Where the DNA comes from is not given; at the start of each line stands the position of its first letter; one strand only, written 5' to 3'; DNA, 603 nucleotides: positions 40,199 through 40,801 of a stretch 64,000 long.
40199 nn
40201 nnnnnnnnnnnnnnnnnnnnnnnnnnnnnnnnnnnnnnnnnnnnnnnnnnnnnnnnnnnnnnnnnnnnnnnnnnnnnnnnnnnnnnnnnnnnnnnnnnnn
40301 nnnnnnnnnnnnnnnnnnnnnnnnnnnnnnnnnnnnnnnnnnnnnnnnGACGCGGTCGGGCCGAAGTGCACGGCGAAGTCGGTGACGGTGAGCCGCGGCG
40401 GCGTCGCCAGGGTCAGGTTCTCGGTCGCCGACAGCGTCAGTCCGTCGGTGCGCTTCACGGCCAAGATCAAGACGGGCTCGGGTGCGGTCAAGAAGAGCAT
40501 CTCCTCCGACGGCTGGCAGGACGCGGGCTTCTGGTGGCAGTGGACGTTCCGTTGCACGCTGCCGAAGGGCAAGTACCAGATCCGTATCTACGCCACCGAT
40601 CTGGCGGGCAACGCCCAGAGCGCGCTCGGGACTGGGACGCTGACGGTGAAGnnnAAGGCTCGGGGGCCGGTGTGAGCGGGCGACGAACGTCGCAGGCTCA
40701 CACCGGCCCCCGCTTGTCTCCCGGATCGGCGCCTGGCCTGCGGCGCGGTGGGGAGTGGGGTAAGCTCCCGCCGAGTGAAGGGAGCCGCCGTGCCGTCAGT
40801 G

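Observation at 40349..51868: Three secreted proteases of two unrelated families end in the same ~100-aa basic domain: candidate lineage-specific surface-sorting signal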

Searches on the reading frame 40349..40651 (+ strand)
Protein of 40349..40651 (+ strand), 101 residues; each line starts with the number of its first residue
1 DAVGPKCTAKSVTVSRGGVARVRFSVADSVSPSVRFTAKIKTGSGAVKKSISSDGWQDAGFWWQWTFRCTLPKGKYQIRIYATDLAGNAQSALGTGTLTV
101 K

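Call 6: search_protein_families(library=pfam, proteins=[window:40349-40651:+], max_evalue=10)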
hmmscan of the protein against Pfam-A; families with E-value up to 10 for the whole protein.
seq(101 aa): 5 families
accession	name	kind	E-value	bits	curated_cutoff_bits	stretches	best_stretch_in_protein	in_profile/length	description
PF19077.6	Big_13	-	0.00033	21.5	27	1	57-92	58-93/102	Bacterial Ig-like domain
PF07495.19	Y_Y_Y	-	0.023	15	26.6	1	71-91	35-55/65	Y_Y_Y domain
PF23265.1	Ig-like_KY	-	0.027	15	27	1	11-88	27-105/129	KY-like, immunoglobulin-like domain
PF12245.14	Big_3_2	-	0.053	14.2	23.3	1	15-91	43-112/122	Bacterial Ig-like domain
PF17957.7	Big_7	-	0.14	13.3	24.1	1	12-79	26-69/70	Bacterial Ig domain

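Call 11: search_solved_structures(query=A1, max_evalue=10, show_alignments=3)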
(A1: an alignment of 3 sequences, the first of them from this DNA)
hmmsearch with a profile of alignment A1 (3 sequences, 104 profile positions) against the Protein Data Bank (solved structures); distinct sequences matched with E-value up to 10: 7.
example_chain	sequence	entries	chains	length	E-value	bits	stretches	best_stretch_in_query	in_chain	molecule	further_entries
2yn3_A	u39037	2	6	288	2e-06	31.3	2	48-95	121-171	PUTATIVE INNER MEMBRANE PROTEIN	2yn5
8g4l_bm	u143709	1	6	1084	0.15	15.7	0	74-103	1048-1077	Titin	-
7uwv_A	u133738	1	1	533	0.34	14.6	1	44-94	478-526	CBM74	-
7uwu_A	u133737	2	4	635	0.43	14.2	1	44-94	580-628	Starch Adherence System protein 6 (Sas6)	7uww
8db4_A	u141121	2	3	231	2.2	11.9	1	32-100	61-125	13T1 Heavy chain | 13t1 Fab heavy chain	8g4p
4xed_A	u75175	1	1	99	2.2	11.9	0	63-94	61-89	Peptidase M14, carboxypeptidase A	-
9mq2_H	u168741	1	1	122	2.9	11.6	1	31-94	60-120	12G1 Heavy Chain Fab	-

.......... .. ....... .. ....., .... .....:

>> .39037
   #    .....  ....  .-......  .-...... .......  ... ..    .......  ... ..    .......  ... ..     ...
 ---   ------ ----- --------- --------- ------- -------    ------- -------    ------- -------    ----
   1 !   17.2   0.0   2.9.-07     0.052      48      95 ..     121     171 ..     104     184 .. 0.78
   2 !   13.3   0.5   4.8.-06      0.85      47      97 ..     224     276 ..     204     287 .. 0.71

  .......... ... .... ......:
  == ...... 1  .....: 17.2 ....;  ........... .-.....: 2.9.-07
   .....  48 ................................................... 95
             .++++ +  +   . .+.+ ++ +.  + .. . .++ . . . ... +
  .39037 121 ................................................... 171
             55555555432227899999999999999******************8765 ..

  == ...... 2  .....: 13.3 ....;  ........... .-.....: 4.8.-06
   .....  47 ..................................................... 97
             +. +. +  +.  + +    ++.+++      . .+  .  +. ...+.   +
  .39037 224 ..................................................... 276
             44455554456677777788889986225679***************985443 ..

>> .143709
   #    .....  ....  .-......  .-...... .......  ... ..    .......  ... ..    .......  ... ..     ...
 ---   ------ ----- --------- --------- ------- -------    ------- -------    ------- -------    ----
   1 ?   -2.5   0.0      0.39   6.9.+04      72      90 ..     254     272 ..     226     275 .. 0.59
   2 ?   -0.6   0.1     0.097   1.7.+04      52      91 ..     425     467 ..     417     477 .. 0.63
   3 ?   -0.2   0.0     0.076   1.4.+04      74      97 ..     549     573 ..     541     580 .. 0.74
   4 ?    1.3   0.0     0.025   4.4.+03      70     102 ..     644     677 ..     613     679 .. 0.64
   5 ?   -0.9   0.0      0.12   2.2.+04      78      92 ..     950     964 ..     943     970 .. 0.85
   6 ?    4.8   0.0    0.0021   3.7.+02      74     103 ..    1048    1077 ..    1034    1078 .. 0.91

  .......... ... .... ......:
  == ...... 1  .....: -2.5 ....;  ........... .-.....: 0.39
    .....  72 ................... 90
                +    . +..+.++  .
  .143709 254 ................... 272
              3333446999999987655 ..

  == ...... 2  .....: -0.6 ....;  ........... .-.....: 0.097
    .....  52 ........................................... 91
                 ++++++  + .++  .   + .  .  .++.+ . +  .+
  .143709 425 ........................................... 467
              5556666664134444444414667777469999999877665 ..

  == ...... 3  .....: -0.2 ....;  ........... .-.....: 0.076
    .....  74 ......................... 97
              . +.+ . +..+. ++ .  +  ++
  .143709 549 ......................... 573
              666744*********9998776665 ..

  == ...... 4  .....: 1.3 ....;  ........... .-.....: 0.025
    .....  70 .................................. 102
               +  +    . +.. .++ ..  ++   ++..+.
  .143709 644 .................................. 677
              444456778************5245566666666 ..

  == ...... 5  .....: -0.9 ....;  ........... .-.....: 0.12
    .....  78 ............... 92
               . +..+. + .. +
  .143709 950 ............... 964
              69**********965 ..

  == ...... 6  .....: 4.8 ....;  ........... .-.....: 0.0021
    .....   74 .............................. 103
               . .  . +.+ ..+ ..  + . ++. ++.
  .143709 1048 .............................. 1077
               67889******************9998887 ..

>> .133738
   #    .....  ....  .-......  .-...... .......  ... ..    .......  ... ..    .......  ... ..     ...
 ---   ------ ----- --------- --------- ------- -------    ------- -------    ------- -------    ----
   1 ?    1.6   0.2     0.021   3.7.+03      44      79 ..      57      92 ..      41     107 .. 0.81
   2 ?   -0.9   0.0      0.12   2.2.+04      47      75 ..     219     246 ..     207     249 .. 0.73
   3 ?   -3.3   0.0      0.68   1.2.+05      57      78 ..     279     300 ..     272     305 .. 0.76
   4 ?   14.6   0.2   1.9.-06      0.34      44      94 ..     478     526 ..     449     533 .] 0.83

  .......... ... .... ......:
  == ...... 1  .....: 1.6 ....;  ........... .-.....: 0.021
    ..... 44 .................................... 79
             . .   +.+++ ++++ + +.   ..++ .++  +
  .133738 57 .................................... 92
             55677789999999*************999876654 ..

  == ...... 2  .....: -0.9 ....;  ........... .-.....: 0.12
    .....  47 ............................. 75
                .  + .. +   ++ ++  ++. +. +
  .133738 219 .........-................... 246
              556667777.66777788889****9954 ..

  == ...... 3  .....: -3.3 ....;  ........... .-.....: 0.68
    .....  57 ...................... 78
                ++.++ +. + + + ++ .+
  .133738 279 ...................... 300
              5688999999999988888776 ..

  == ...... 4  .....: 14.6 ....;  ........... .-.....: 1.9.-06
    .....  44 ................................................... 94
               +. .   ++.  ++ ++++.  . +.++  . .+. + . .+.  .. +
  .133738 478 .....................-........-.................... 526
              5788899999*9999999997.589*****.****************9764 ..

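Call 16: search_protein_representatives(alignment_id=A1)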
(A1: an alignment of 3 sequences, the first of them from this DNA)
Query: 3 sequences, 104 profile positions. Proteins with E-value up to 0.001 (for the whole library): 5097; up to 1e-10: 1272; up to 1e-30: 59. The best 150 are listed.
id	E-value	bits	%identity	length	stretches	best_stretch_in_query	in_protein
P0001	2.9e-119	406.8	-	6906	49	27-93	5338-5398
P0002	4.8e-87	303.3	-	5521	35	29-95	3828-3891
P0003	7.0e-86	299.6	-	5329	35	53-103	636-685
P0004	4.4e-85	297.0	-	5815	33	37-92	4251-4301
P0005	7.0e-84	293.1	-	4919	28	43-95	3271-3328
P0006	1.3e-78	276.2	-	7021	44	57-100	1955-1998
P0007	1.5e-76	269.6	-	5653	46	24-102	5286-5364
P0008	1.6e-75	266.3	-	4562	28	61-93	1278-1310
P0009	9.6e-73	257.3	-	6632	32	48-96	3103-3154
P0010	1.7e-70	250.1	-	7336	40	58-100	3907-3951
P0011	2.7e-62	223.8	-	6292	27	67-102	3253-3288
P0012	5.7e-52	190.6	-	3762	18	34-94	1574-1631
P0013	7.4e-52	190.2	-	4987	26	63-97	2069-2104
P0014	3.4e-50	184.9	-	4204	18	1-104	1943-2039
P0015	6.6e-50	184.0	-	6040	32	58-102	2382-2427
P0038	1.8e-36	140.8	-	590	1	1-104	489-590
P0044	5.8e-35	136.0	-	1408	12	1-96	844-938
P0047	2.4e-34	133.9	-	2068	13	1-97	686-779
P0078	1.5e-26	108.9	-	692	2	1-104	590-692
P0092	2.3e-25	105.1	-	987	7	1-99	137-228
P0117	1.8e-23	99.0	-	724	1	1-104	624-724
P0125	4.1e-23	97.9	-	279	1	1-104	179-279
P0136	1.8e-22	95.8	-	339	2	1-103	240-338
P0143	5.8e-22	94.2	-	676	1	1-104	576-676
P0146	2.3e-21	92.3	-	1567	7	1-96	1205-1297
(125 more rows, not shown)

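Call 18: search_protein_families(library=pfam, proteins=[P0044, P0047, P0038, P0117, P0125, P0136, P0143, P0092, P0146], max_evalue=0.01)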
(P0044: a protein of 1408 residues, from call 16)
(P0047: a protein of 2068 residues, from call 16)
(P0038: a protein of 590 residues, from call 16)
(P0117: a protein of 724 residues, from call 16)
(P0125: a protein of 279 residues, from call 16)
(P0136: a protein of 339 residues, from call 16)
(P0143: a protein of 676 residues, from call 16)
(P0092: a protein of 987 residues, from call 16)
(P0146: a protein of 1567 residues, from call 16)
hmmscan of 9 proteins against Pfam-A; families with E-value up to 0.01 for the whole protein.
P0044 (1408 aa): 7 families
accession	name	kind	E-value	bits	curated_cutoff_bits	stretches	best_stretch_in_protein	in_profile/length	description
PF19077.6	Big_13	-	2.1e-28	99.2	27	0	906-948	60-102/102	Bacterial Ig-like domain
PF17957.7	Big_7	-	1e-13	52.2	24.1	0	538-610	7-66/70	Bacterial Ig domain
PF01105.29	EMP24_GP25L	-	5e-12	46.7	25.9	0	653-715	21-76/182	emp24/gp25L/p24 family/GOLD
PF12245.14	Big_3_2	-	1.9e-07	31.7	23.3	0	456-525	41-117/122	Bacterial Ig-like domain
PF16429.10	DUF5026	-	3.6e-07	30.8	25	0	283-321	17-57/82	Domain of unknown function (DUF5026)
PF15418.12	DUF4625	-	1.6e-06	28.9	27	0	502-520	105-123/131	Domain of unknown function (DUF4625)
PF07705.17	CARDB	-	6.3e-05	23.6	22.7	0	226-320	8-99/101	CARDB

P0047 (2068 aa): 9 families
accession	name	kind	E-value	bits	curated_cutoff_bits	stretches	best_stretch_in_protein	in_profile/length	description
PF19077.6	Big_13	-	1.2e-40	138.6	27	1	1853-1904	50-98/102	Bacterial Ig-like domain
PF17957.7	Big_7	-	2.4e-38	131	24.1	2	417-481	3-69/70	Bacterial Ig domain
PF01522.26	Polysacc_deac_1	-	4.6e-17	62.6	23.1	1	13-131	7-122/124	Polysaccharide deacetylase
PF13290.12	CHB_HEX_C_1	-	1e-13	51.5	22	1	524-585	7-65/67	Chitobiase/beta-hexosaminidase C-terminal domain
PF13287.12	Fn3_assoc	-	3e-11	43.7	23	1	538-588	10-57/59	Fn3 associated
PF15418.12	DUF4625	-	3.5e-09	37.5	27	0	741-776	88-123/131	Domain of unknown function (DUF4625)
PF12245.14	Big_3_2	-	0.00011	22.8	23.3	0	1829-1903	35-117/122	Bacterial Ig-like domain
PF01835.25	MG2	-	0.00045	21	32.8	0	1635-1686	34-87/96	MG2 domain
PF13750.12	Big_3_3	-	0.0034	17.5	27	1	464-513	3-52/157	Bacterial Ig-like domain (group 3)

P0038 (590 aa): 3 families
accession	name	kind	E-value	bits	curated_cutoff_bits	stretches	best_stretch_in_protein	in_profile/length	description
PF18560.7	Lectin_like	-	1.1e-40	139.9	27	1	330-486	1-156/156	Lectin like domain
PF00112.29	Peptidase_C1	-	6.1e-23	82.5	20.7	1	97-311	2-213/220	Papain family cysteine protease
PF03051.21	Peptidase_C1_2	-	0.0078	15.5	22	0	251-302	355-398/438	Peptidase C1-like family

P0117 (724 aa): 6 families
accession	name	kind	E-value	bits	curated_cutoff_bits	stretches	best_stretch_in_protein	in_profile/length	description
PF13620.12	CarboxypepD_reg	-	8e-10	39.4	32.3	1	435-509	1-81/82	Carboxypeptidase regulatory-like domain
PF19077.6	Big_13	-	9.3e-08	32.9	27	1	674-715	52-93/102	Bacterial Ig-like domain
PF01833.30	TIG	-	4.1e-07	30.3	20.9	1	164-258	1-83/84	IPT/TIG domain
PF00413.30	Peptidase_M10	-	7e-07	29.7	24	1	335-426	73-158/159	Matrixin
PF14686.12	fn3_3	-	2.2e-06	27.8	24.4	0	462-504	31-74/75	Polysaccharide lyase family 4, domain II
PF01225.30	Mur_ligase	-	0.0058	17.4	21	0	562-626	17-81/95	Mur ligase family, catalytic domain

P0125 (279 aa): 3 families
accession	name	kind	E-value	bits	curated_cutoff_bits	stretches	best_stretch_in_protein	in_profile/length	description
PF18560.7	Lectin_like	-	2.1e-45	155.2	27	1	14-173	1-156/156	Lectin like domain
PF13313.11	DUF4082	-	0.00011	22.6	28.4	1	41-112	21-93/143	Domain of unknown function (DUF4082)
PF19077.6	Big_13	-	0.0019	19.1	27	1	196-270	25-93/102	Bacterial Ig-like domain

P0136 (339 aa): 2 families
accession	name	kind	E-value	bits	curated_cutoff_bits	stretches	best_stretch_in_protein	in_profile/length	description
PF19077.6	Big_13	-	4.5e-13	50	27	2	198-241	60-102/102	Bacterial Ig-like domain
PF12245.14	Big_3_2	-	0.003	18.2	23.3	0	212-240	93-121/122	Bacterial Ig-like domain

P0143 (676 aa): 3 families
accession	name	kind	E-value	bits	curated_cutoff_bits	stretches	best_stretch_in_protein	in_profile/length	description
PF18560.7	Lectin_like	-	3.8e-36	125.1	27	1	330-480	1-156/156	Lectin like domain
PF00112.29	Peptidase_C1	-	7.2e-22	79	20.7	1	96-303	2-204/220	Papain family cysteine protease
PF19077.6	Big_13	-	5.4e-09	36.9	27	2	612-666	42-92/102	Bacterial Ig-like domain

P0092 (987 aa): 11 families
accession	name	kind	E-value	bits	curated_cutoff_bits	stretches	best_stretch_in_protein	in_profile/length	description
PF19077.6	Big_13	-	2.1e-16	60.7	27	0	84-125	48-92/102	Bacterial Ig-like domain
PF22544.2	HYDIN_VesB_CFA65-like_Ig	-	5.5e-14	52.6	25.5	1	631-730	2-99/100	HYDIN/CFA65/VesB-like, Ig-like domain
PF07610.17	DUF1573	-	1.2e-09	38.5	26.1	1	636-722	5-89/98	Protein of unknown function (DUF1573)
PF15780.11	ASH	-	1.6e-09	38.3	27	1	638-719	13-93/98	Abnormal spindle-like microcephaly-assoc'd, ASPM-SPD-2-Hydin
PF22073.2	Cep192_D4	-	2.2e-09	37.9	35.5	1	630-732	2-111/112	Cep192 domain 4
PF12245.14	Big_3_2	-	1.7e-08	35.1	23.3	0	295-322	86-114/122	Bacterial Ig-like domain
PF12371.14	TMEM131_like_N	-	7e-06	26.6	28.8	1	638-714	7-82/84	Transmembrane protein 131-like N-terminal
PF15418.12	DUF4625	-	6.5e-05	23.7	27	0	302-319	105-122/131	Domain of unknown function (DUF4625)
PF12359.13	DUF3645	-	0.001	18.8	25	0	154-168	5-19/33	Protein of unknown function (DUF3645)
PF22067.2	Cep192_D3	-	0.0064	17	27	0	637-731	7-98/99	Cep192 domain 3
PF24507.1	Ig_CFAP65_4th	-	0.009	16.8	27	0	654-731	2-75/76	CFAP65, fourth Ig-like domain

P0146 (1567 aa): 4 families
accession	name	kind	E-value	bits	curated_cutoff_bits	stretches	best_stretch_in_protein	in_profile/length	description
PF17957.7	Big_7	-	6.1e-23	81.7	24.1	1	442-507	1-70/70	Bacterial Ig domain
PF01522.26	Polysacc_deac_1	-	8.6e-22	77.8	23.1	1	38-157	7-122/124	Polysaccharide deacetylase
PF19077.6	Big_13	-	5.8e-18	65.7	27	0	1361-1400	56-94/102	Bacterial Ig-like domain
PF23850.1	DUF7213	-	0.0017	18.9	27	0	812-846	25-60/76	Family of unknown function (DUF7213)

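Call 19: find_homologous_proteins(query=A1, max_evalue=0.001)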
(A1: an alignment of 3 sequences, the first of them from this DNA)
Query A1 (3 sequences) (101 aa, profile of the alignment): 4 proteins with E <= 0.001 among 701 candidates.
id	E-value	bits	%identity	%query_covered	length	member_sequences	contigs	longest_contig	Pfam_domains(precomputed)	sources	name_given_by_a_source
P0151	1.3e-20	92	41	100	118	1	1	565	-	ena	-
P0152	1.8e-10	59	45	75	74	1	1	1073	-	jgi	jgi:hypothetical protein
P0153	3.3e-10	58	48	66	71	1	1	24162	-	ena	-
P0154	4.6e-10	58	48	66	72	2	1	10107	PF19077.7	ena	-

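Call 22: find_encoding_contigs(protein=P0153, flank=8000, max_places=4)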
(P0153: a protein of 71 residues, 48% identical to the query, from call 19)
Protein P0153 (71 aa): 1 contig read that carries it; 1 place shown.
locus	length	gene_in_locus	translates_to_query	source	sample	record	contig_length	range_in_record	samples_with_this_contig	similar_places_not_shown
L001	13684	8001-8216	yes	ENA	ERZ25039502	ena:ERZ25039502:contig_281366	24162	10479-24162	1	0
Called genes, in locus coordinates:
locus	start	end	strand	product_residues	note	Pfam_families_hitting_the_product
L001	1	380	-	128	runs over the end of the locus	PF02589:LUD_dom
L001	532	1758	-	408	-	PF02589:LUD_dom, PF13187:Fer4_9 (faint), PF00037:Fer4 (faint), PF13183:Fer4_8, PF13237:Fer4_10 (faint), PF13534:Fer4_17 (weak)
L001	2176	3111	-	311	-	-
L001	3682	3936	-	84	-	-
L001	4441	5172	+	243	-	-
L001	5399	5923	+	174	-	-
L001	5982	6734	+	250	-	-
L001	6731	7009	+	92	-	PF01436:NHL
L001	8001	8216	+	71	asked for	-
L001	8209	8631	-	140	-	-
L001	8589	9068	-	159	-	-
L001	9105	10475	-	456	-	-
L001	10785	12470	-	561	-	-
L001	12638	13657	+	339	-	PF03572:Peptidase_S41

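Call 27: find_related_loci(query=A3, collection=genome_contigs, flank=4000)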
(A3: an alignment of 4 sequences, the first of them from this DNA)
Query A3 (101 aa) in genome_contigs; peptide patterns used: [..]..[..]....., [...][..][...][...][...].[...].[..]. (x = any residue, [..] = any of these).
152 stretches matched a pattern; 46 encode a relative of the query (tblastn E <= 1e-3); 45 distinct loci.
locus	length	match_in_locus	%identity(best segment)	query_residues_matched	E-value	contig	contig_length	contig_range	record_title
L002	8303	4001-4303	57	1-101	1e-36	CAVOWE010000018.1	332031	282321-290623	MAG: uncultured Thermoleophilia bacterium isolate MFD00032.bin.3.236 genome assembly, contig: contig_4931, whole genome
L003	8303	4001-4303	38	1-101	4e-18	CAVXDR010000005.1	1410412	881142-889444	MAG: uncultured Actinomycetes bacterium isolate MFD02138.bin.2.13 genome assembly, contig: contig_8272, whole genome sho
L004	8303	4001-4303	39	1-101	6e-18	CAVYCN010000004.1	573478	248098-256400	MAG: uncultured Actinomycetes bacterium isolate MFD04492.bin.3.7 genome assembly, contig: contig_13629, whole genome sho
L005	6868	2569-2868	47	1-101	3e-17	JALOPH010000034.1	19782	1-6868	MAG: Desulfobacterales bacterium isolate Prado124 scaffold_1548, whole genome shotgun sequence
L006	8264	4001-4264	42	12-101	3e-15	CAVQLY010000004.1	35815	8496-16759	MAG: uncultured Thermoleophilia bacterium isolate MFD02979.bin.3.261 genome assembly, contig: contig_148068, whole genom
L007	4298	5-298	41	4-101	1e-14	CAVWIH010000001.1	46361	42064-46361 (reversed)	MAG: uncultured Actinomycetes bacterium isolate MFD02138.bin.2.32 genome assembly, contig: contig_12211, whole genome sh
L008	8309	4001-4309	36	1-101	1e-14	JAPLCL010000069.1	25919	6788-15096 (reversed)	MAG: Actinomycetota bacterium isolate LacPavin_0920_SED2_MAG_69_15 LacPavin_0920_SED2_scaffold_358228, whole genome shot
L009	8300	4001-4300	42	1-101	4e-14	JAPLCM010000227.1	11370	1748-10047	MAG: Actinomycetota bacterium isolate LacPavin_0920_SED4_MAG_69_54 LacPavin_0920_SED4_scaffold_2491395, whole genome sho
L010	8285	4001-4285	42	8-101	6e-14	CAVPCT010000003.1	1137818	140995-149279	MAG: uncultured Thermoleophilia bacterium isolate MFD00032.bin.2.59 genome assembly, contig: contig_19728, whole genome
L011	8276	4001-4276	35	11-101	1e-13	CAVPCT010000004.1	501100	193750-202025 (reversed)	MAG: uncultured Thermoleophilia bacterium isolate MFD00032.bin.2.59 genome assembly, contig: contig_3077, whole genome s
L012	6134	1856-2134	41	6-101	1e-13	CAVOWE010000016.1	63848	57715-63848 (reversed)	MAG: uncultured Thermoleophilia bacterium isolate MFD00032.bin.3.236 genome assembly, contig: contig_45787, whole genome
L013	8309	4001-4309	35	1-101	1e-13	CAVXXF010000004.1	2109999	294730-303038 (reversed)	MAG: uncultured Thermoleophilia bacterium isolate MFD04716.bin.1.399 genome assembly, contig: contig_6113, whole genome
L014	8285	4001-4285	38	8-101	3e-12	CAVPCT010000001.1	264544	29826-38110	MAG: uncultured Thermoleophilia bacterium isolate MFD00032.bin.2.59 genome assembly, contig: contig_18008, whole genome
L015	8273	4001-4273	36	11-101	1e-11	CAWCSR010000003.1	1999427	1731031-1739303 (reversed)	MAG: uncultured Thermoleophilia bacterium isolate MFD04428.bin.2.40 genome assembly, contig: contig_23250, whole genome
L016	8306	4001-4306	32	1-101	2e-11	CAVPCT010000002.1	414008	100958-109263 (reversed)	MAG: uncultured Thermoleophilia bacterium isolate MFD00032.bin.2.59 genome assembly, contig: contig_18890, whole genome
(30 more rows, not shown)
